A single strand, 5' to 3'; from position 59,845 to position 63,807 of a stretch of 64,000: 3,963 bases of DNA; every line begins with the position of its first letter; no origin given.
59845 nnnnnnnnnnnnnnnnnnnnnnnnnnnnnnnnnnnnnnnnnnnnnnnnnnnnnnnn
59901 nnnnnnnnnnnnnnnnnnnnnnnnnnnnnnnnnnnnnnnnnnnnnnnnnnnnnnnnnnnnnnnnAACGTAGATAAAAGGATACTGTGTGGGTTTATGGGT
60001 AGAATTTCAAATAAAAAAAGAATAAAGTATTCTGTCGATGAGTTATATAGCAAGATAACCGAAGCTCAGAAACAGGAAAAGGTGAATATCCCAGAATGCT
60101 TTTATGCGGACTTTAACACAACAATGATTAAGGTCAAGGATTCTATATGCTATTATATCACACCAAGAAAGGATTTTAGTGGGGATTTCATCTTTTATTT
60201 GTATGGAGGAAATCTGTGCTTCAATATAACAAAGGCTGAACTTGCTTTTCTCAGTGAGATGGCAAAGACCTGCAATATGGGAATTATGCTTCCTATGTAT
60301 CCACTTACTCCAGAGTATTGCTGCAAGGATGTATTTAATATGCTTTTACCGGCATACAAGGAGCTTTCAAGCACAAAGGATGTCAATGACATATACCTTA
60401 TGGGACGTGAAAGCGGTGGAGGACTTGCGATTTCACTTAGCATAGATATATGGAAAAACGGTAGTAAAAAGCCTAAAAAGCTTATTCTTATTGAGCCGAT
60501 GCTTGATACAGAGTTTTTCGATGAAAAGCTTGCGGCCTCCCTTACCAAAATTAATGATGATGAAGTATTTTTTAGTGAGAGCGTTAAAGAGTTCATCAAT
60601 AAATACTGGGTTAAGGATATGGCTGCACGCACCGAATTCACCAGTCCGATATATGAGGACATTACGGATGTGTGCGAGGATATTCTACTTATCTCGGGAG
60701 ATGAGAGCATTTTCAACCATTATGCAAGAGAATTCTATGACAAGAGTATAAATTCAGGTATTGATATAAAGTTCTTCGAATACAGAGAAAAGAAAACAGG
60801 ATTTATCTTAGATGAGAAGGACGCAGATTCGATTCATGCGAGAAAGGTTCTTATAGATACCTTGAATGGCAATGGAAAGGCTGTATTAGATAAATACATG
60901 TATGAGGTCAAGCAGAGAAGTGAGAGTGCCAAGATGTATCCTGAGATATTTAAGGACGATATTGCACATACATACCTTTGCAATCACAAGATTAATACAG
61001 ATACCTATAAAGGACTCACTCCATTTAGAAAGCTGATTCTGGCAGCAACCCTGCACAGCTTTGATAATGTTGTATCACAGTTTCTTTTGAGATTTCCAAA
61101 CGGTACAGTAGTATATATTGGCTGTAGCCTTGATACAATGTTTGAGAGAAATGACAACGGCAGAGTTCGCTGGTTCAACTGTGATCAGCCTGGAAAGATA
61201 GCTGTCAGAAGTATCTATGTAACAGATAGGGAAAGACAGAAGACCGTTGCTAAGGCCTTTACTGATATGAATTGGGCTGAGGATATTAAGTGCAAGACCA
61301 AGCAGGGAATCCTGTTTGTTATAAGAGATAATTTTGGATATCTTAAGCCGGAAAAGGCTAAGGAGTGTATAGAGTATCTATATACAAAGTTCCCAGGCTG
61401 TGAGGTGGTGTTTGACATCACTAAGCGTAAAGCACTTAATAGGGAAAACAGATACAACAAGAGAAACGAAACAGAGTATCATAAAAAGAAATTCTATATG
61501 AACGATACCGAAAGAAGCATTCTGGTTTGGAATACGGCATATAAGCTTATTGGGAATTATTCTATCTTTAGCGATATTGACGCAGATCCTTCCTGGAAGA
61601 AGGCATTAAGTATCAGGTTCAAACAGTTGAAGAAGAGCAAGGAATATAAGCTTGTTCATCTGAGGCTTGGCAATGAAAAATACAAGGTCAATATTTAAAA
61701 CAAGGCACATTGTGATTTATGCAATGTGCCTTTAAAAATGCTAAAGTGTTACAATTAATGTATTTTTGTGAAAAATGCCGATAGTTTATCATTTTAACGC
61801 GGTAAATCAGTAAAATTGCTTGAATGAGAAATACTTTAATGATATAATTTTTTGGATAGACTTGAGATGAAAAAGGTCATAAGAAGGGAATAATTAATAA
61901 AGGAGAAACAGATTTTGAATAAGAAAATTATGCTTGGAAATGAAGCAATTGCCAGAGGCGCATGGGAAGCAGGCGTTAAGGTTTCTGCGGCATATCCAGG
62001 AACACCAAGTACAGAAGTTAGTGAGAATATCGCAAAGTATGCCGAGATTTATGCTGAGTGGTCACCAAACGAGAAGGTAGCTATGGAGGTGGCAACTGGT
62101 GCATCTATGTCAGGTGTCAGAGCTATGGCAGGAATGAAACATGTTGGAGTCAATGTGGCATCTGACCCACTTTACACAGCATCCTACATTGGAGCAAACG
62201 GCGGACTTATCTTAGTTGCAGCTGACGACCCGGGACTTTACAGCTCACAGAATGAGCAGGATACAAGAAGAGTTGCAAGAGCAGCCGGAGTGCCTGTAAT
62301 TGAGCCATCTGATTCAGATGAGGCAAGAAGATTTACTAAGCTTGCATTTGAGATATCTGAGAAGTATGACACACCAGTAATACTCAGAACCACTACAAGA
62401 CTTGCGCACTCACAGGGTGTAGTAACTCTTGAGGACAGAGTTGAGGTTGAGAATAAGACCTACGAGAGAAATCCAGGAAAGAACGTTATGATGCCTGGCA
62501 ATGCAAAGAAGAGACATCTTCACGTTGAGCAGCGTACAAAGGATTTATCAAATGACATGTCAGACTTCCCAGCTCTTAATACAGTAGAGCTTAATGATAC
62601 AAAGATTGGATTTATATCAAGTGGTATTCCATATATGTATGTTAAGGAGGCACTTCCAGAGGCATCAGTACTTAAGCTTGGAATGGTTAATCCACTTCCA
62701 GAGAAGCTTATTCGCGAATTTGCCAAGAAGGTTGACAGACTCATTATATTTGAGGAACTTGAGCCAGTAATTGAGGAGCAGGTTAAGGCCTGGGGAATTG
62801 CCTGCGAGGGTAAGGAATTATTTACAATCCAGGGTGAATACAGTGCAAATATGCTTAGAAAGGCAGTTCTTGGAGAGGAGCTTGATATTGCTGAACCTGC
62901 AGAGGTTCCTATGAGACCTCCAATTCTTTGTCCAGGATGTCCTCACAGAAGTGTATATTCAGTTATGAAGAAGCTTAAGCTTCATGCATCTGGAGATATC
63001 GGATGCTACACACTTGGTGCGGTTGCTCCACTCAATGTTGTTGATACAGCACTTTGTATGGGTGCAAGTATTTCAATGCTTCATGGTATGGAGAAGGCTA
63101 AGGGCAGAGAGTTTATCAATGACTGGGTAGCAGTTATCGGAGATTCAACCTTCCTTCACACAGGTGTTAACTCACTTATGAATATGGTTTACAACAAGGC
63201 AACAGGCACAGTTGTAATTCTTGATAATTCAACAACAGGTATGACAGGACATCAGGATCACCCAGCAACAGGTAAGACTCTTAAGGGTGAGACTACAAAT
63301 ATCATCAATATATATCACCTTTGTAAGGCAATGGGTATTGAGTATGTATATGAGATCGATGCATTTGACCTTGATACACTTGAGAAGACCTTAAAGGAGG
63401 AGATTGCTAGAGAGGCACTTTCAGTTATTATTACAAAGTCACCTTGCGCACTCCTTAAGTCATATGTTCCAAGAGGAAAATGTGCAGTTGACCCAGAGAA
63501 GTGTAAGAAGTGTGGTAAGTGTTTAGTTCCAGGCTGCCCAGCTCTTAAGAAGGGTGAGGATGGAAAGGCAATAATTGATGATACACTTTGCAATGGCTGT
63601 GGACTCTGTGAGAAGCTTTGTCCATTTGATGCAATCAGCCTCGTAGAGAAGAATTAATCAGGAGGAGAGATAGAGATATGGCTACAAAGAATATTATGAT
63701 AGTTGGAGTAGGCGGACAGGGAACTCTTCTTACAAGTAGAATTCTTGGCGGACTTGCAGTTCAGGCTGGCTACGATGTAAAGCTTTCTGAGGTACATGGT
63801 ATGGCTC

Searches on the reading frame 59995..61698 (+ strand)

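Call 42: search_protein_families(library=pfam, proteins=[window:59995-61698:+], max_evalue=0.00001)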
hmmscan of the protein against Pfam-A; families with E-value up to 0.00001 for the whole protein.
window:59995-61698:+ (567 aa): 2 families
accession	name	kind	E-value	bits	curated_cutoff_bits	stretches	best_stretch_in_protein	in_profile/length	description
PF07859.19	Abhydrolase_3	-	1.4e-18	67.8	25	1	66-271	1-209/210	alpha/beta hydrolase fold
PF10340.15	Say1_Mug180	-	8.5e-14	51.6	21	1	34-247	91-322/374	Steryl acetyl hydrolase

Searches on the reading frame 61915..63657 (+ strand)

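Call 42: search_protein_families(library=pfam, proteins=[window:61915-63657:+], max_evalue=0.00001)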
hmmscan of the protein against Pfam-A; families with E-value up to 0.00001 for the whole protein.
window:61915-63657:+ (580 aa): 5 families
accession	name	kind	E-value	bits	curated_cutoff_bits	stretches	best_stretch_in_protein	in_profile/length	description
PF02775.26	TPP_enzyme_C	-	6e-22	78.5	21.9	1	361-505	1-149/151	Thiamine pyrophosphate enzyme, C-terminal TPP binding domain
PF01855.24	POR_N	-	7.9e-17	62.2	27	1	15-192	2-188/231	Pyruvate flavodoxin/ferredoxin oxidoreductase, thiamine diP-bdg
PF00037.32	Fer4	-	5.1e-10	39.2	21.1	1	553-575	2-24/24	4Fe-4S binding domain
PF12837.12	Fer4_6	-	3.2e-06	27.3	25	0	553-574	3-24/24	4Fe-4S binding domain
PF12797.12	Fer4_2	-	8.9e-06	25.8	24.5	0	552-571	3-22/22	4Fe-4S binding domain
